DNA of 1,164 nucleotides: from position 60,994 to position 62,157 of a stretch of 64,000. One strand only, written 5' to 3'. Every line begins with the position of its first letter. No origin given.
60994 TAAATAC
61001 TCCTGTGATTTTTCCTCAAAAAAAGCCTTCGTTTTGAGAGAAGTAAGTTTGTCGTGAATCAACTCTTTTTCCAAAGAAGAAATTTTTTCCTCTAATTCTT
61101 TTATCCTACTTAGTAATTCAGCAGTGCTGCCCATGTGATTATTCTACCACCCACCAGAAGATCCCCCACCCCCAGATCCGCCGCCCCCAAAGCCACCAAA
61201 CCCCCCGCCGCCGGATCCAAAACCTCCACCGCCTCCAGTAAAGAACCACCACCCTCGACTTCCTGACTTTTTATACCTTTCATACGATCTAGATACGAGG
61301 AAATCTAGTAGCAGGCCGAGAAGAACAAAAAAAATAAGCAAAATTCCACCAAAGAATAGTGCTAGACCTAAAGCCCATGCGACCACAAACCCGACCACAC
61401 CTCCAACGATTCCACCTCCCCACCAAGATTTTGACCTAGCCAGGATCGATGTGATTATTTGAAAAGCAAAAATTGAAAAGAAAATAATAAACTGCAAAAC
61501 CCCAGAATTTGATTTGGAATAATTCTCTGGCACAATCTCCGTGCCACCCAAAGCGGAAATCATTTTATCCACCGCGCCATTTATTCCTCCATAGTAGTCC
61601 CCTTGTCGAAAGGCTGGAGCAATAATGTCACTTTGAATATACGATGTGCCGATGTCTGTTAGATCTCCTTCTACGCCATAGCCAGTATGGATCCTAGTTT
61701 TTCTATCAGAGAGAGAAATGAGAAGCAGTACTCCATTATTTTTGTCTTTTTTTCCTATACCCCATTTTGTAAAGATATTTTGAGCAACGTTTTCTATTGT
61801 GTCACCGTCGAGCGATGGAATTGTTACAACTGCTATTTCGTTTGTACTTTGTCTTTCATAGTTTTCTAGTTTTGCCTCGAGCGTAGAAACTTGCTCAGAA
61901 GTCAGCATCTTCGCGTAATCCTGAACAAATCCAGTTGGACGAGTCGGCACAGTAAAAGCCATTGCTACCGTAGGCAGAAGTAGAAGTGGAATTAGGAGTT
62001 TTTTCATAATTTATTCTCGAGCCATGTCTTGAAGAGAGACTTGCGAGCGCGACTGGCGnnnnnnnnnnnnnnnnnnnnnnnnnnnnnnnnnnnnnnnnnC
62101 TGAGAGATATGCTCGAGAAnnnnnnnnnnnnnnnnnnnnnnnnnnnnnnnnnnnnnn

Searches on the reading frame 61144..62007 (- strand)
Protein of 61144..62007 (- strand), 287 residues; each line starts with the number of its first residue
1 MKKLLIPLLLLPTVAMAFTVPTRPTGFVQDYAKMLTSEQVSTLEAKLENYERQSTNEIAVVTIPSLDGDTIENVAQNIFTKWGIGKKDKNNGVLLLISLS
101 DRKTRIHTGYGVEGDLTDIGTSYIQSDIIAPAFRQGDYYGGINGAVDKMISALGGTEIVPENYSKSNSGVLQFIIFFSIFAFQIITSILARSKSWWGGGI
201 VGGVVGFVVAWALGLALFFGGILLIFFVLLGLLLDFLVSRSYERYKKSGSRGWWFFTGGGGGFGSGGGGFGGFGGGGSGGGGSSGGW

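Call 69: search_protein_families(library=pfam, proteins=[window:61144-62007:-], max_evalue=0.001)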
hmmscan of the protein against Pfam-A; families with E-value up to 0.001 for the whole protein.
window:61144-62007:- (287 aa): 1 family
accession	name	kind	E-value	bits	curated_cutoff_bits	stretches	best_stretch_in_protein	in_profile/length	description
PF04536.20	TPM_phosphatase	-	5.2e-43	146.5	22.1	1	28-150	1-123/125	TPM domain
